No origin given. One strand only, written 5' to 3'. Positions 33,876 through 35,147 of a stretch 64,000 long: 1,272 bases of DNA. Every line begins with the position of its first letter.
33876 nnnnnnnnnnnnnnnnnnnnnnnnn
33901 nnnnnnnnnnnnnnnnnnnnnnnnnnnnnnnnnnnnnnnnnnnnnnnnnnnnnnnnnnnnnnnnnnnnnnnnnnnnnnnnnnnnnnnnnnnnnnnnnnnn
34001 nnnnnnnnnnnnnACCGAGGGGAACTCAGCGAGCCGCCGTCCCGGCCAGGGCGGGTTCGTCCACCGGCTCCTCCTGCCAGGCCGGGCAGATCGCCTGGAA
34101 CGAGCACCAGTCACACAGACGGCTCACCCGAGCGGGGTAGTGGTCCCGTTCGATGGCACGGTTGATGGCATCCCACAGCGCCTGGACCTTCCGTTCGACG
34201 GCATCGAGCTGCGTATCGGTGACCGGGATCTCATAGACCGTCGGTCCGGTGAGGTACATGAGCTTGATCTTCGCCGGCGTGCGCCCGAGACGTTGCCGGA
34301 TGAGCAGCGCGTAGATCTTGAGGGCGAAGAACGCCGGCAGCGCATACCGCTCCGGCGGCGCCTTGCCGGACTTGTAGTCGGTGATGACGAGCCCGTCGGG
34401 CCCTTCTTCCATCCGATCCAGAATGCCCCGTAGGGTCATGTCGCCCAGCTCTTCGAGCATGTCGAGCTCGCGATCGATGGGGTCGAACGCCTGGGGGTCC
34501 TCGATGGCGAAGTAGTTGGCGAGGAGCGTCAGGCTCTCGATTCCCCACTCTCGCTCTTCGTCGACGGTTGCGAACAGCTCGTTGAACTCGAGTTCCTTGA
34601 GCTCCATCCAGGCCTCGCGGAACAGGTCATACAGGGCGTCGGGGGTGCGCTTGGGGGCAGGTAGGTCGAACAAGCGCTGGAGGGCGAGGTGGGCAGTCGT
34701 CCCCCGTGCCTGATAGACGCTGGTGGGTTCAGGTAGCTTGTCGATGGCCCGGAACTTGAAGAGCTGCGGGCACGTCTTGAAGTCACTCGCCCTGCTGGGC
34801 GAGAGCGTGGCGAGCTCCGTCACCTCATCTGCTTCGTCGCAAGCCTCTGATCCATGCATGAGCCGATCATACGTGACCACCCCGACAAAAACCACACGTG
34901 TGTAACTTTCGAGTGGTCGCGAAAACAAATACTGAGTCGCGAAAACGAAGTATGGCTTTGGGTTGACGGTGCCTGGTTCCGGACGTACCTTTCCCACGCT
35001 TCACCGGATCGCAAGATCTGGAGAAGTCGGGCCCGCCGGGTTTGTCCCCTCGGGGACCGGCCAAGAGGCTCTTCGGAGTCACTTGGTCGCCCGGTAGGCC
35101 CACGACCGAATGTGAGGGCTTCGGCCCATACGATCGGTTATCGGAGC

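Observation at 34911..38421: Two paralogous stand-alone structured RNA loci bracket a three-gene cluster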

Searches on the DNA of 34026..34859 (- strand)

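Call 72: search_with_rna_model(model_id=R1, sources=[L250, L251, L252, L253, L254, L255, L256, L120, L121, L124], max_evalue=0.0001)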
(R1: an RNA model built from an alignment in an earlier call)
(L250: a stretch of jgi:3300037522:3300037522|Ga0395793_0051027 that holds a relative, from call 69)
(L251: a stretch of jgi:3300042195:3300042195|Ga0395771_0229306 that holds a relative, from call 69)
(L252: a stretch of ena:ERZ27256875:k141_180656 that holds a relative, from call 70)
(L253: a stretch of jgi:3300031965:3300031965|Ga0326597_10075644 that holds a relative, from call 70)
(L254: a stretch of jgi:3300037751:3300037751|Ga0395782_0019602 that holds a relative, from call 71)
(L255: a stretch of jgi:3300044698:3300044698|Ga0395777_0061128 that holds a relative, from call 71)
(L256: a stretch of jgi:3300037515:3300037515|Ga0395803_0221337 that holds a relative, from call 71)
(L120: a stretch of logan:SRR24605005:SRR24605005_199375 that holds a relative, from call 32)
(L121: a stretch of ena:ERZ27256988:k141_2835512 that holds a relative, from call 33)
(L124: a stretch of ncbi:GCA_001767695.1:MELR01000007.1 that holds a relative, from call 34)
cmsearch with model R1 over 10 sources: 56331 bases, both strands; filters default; matches with E-value up to 0.0001: 9.
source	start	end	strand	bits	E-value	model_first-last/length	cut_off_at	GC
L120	1544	1671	-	76.9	6.5e-20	1-155/155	no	0.69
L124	3587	3759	-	57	1.9e-14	1-155/155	no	0.69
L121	4351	4523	-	54.5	9.2e-14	1-155/155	no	0.69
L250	1112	1235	-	53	2.3e-13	1-155/155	no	0.71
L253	336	460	-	51.7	5.6e-13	1-155/155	no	0.74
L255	166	290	-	47.8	6.5e-12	1-155/155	no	0.7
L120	1434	1591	+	26.3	5.2e-06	1-155/155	no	0.67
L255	69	213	+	23.1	4e-05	1-155/155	no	0.67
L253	241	383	+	21.8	8.9e-05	1-155/155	no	0.62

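Call 83: search_rna_families(sources=[L085, L120, L250, L062, L071], threshold=evalue, max_evalue=0.1)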
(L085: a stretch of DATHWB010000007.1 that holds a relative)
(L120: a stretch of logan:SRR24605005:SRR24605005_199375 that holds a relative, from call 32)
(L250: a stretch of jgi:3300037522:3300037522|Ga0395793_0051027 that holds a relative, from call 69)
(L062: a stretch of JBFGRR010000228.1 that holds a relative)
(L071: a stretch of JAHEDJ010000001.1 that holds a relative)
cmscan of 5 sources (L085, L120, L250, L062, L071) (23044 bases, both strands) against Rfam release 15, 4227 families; matches with E-value up to 0.1: 0.
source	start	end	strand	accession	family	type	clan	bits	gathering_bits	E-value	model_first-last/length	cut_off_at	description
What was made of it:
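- On 6S RNA (RF00013): None at E <= 0.1 in five related loci (call 83).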

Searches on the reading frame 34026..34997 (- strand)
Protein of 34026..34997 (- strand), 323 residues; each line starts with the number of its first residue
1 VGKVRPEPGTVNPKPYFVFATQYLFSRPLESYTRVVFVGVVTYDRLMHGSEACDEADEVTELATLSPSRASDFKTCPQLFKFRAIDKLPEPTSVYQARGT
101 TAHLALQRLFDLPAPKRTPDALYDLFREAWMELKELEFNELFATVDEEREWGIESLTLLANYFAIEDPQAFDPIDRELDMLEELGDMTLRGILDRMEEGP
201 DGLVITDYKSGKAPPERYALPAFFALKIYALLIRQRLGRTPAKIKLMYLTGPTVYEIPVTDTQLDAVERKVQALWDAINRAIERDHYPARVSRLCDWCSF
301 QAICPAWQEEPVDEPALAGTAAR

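Call 15: search_protein_families(library=pfam, proteins=[window:34026-34997:-], max_evalue=0.001)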
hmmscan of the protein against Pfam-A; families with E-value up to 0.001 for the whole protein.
window:34026-34997:- (323 aa): 1 family
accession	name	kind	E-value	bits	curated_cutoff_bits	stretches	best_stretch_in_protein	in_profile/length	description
PF12705.13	PDDEXK_1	-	6.4e-34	118.4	22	1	64-305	1-247/247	PD-(D/E)XK nuclease superfamily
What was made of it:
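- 34026..34859 (-): Divergent flank gene that marks the syntenic site: a PD-(D/E)XK 'RecB-family exonuclease' (Cas4-like). Pfam PDDEXK_1, E = 6e-34 (call 15).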

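Call 31: find_homologous_proteins(query=window:34026-34859:-, max_evalue=1e-40)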
Query window:34026-34859:- (277 aa): 3593 proteins with E <= 1e-40 among 4885 candidates; the best 120 are listed.
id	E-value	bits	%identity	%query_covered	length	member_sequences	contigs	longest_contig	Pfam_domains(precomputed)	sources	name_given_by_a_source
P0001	1.8e-174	597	100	96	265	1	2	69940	PF12705.14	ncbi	-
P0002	1.1e-155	535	84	99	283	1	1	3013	PF12705.14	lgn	-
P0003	4.5e-132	458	76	91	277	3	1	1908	PF01930.24,PF12705.14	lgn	-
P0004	1.7e-130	453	73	95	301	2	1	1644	PF01930.24,PF12705.14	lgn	-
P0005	6.3e-129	448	77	91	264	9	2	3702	PF12705.14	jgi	jgi:putative RecB family exonuclease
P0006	2.3e-128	446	74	90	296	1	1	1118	PF12705.14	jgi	jgi:putative RecB family exonuclease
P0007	1.6e-127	443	75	94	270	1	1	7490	PF12705.14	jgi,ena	-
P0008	1.9e-127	443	75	94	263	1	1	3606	PF12705.14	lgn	-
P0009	6.6e-127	441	75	94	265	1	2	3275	PF12705.14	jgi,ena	-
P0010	2.0e-126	439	77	90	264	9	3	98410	PF12705.14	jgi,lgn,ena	jgi:putative RecB family exonuclease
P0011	2.2e-126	439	77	89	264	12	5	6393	PF12705.14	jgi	jgi:putative RecB family exonuclease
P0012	3.0e-126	439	74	90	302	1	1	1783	PF12705.14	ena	-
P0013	3.6e-126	439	74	94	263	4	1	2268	PF12705.14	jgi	-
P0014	4.0e-126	438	75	91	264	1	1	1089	PF12705.14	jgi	jgi:putative RecB family exonuclease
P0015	5.2e-126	438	75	90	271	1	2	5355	PF12705.14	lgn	-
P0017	1.3e-125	437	76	90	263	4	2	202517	PF12705.14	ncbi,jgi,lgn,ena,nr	ncbi:MAG: hypothetical protein A2Z12_06495 [Actinobacteria bacterium RBG_16_68_21]|nr:MAG: hypotheti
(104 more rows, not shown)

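Call 32: find_encoding_contigs(protein=P0002, flank=6000, max_places=3)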
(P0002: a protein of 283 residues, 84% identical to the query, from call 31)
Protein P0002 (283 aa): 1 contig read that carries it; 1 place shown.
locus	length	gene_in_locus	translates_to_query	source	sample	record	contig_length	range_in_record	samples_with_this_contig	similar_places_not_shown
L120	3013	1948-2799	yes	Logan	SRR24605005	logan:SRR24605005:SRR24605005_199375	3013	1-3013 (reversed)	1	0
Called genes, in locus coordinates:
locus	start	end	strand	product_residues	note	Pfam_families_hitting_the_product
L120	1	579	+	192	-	?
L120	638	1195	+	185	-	PF00127:Copper-bind (faint)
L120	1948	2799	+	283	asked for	PF12705:PDDEXK_1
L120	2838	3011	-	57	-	?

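Call 33: find_encoding_contigs(protein=P0010, flank=6000, max_places=3)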
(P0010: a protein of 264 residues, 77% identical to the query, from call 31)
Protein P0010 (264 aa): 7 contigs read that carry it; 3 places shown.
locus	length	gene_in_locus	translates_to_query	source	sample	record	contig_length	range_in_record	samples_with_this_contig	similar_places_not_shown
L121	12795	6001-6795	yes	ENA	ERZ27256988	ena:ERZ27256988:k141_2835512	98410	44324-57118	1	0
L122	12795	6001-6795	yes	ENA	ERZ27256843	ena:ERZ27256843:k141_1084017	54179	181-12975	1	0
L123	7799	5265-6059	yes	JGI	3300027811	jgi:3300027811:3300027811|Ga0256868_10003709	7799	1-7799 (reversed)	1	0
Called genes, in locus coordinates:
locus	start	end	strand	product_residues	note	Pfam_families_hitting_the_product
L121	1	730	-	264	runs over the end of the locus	PF00106:adh_short, PF13561:adh_short_C2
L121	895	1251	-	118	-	-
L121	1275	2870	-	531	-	PF03816:LytR_cpsA_psr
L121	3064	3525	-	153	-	PF04073:tRNA_edit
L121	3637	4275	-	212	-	PF03703:bPH_2, PF09851:SHOCT (weak)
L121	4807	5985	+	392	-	PF07690:MFS_1, PF12832:MFS_1_like, PF07690:MFS_1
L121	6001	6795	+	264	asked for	PF12705:PDDEXK_1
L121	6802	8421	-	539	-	PF07690:MFS_1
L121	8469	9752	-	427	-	PF02812:ELFV_dehydrog_N, PF00208:ELFV_dehydrog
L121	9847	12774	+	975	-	PF00580:UvrD-helicase, PF13245:AAA_19, PF13361:UvrD_C, PF13538:UvrD_C_2 (faint), PF12705:PDDEXK_1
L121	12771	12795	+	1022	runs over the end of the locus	PF00580:UvrD-helicase, PF13245:AAA_19, PF13361:UvrD_C, PF13538:UvrD_C_2 (faint), PF12705:PDDEXK_1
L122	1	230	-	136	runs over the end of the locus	?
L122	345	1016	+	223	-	-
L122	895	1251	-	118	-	-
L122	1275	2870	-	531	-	PF03816:LytR_cpsA_psr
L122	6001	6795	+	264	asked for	PF12705:PDDEXK_1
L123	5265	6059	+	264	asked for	PF12705:PDDEXK_1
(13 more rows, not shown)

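Call 34: find_encoding_contigs(protein=P0017, flank=6000, max_places=3)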
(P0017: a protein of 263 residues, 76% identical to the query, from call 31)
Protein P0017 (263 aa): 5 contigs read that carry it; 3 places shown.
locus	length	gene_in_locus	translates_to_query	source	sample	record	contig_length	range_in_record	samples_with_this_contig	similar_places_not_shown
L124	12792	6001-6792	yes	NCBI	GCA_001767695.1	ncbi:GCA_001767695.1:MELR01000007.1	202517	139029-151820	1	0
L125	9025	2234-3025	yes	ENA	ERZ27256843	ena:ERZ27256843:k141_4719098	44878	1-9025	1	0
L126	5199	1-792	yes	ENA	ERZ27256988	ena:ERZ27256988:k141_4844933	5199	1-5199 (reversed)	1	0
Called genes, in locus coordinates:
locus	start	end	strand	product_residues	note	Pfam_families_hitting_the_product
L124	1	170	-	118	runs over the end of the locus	-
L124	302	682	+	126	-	PF00903:Glyoxalase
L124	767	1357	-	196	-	PF04073:tRNA_edit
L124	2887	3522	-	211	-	PF03703:bPH_2, PF09851:SHOCT (weak)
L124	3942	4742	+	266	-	PF01113:DapB_N, PF05173:DapB_C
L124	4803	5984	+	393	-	PF07690:MFS_1, PF12832:MFS_1_like, PF07690:MFS_1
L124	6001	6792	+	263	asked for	PF12705:PDDEXK_1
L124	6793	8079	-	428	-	PF02812:ELFV_dehydrog_N, PF00208:ELFV_dehydrog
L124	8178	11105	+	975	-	PF00580:UvrD-helicase, PF13245:AAA_19, PF13361:UvrD_C, PF13538:UvrD_C_2 (faint), PF12705:PDDEXK_1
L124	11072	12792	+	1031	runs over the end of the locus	PF00580:UvrD-helicase, PF13245:AAA_19, PF13361:UvrD_C, PF13538:UvrD_C_2 (faint), PF12705:PDDEXK_1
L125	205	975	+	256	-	PF01113:DapB_N, PF05173:DapB_C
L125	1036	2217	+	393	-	PF07690:MFS_1, PF12832:MFS_1_like, PF07690:MFS_1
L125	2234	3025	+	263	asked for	PF12705:PDDEXK_1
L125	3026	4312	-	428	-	PF02812:ELFV_dehydrog_N, PF00208:ELFV_dehydrog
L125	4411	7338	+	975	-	PF00580:UvrD-helicase, PF13245:AAA_19, PF13361:UvrD_C, PF13538:UvrD_C_2 (faint), PF12705:PDDEXK_1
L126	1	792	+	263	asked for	PF12705:PDDEXK_1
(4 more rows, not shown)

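Call 56: search_protein_families(library=ncbifam, proteins=[window:34026-34859:-], max_evalue=0.01)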
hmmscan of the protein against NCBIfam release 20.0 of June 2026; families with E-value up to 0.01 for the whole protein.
window:34026-34859:- (277 aa): 5 families
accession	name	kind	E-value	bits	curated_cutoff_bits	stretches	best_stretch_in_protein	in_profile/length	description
TIGR00372.1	cas4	equivalog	1.5e-11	44.5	65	1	141-259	66-179/180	CRISPR-associated protein Cas4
TIGR02784.1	addA_alphas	equivalog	1.8e-05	23.3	860.75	1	14-207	948-1134/1138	double-strand break repair helicase AddA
TIGR02786.1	addB_alphas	equivalog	3.1e-05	22.3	486.5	1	34-173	773-912/1024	double-strand break repair protein AddB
NF049935.1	cas4g_cas1g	exception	0.0005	18.7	560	1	141-258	73-189/546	CRISPR-associated endonuclease Cas4g/Cas1g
NF006694.0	PRK09243.1-1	equivalog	0.0099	14.5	663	0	199-248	415-464/485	nicotinate phosphoribosyltransferase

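Call 69: find_encoding_contigs(protein=P0005, flank=4000, max_places=3)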
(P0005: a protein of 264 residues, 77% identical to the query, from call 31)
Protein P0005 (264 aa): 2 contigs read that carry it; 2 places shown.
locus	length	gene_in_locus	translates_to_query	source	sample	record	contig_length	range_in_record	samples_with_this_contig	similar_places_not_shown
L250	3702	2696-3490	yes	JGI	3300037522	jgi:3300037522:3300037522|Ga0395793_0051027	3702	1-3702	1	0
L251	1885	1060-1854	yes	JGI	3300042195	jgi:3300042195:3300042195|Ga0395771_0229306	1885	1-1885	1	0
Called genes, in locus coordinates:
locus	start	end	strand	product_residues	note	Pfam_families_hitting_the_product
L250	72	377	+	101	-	-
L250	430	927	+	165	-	PF13473:Cupredoxin_1 (weak), PF00127:Copper-bind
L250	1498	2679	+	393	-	PF00083:Sugar_tr (faint), PF07690:MFS_1, PF12832:MFS_1_like, PF07690:MFS_1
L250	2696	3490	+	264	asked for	PF12705:PDDEXK_1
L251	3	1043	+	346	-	?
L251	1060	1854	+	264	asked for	PF12705:PDDEXK_1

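Call 70: find_encoding_contigs(protein=P0007, flank=5000, max_places=2)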
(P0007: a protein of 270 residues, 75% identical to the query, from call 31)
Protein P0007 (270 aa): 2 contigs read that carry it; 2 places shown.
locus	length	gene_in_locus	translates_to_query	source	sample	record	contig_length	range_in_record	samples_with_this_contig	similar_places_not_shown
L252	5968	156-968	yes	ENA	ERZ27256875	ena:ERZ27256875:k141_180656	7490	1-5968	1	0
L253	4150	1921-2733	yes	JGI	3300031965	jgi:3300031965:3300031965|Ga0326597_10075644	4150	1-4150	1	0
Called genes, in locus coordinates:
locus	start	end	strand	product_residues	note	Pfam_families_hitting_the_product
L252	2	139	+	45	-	?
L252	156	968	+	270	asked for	PF12705:PDDEXK_1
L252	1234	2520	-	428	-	PF02812:ELFV_dehydrog_N, PF00208:ELFV_dehydrog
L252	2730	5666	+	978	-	PF00580:UvrD-helicase, PF13245:AAA_19, PF13361:UvrD_C, PF13538:UvrD_C_2 (faint), PF12705:PDDEXK_1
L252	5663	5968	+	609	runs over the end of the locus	?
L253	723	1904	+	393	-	PF07690:MFS_1, PF12832:MFS_1_like, PF07690:MFS_1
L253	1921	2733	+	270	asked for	PF12705:PDDEXK_1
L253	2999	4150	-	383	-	?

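Call 71: find_encoding_contigs(protein=P0011, flank=5000, max_places=3)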
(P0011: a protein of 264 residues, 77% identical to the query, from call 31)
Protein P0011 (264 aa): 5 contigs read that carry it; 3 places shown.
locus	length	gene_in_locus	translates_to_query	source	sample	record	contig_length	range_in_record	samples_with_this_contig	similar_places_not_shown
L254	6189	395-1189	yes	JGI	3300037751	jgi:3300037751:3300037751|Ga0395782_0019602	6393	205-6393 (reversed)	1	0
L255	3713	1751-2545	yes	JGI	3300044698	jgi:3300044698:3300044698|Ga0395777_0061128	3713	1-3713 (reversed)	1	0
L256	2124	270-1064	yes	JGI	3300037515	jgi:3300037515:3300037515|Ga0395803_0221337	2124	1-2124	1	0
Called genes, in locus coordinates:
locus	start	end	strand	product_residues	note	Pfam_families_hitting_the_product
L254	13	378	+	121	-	PF07690:MFS_1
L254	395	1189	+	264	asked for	PF12705:PDDEXK_1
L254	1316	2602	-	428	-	PF02812:ELFV_dehydrog_N, PF00208:ELFV_dehydrog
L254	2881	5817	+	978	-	PF00580:UvrD-helicase, PF13245:AAA_19, PF13604:AAA_30 (faint), PF13361:UvrD_C, PF13538:UvrD_C_2 (faint), PF12705:PDDEXK_1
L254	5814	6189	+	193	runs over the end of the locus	?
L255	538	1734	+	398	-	PF12832:MFS_1_like, PF07690:MFS_1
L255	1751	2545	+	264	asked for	PF12705:PDDEXK_1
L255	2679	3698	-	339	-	PF02812:ELFV_dehydrog_N, PF00208:ELFV_dehydrog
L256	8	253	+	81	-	PF07690:MFS_1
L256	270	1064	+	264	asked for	PF12705:PDDEXK_1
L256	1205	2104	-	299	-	PF02812:ELFV_dehydrog_N, PF00208:ELFV_dehydrog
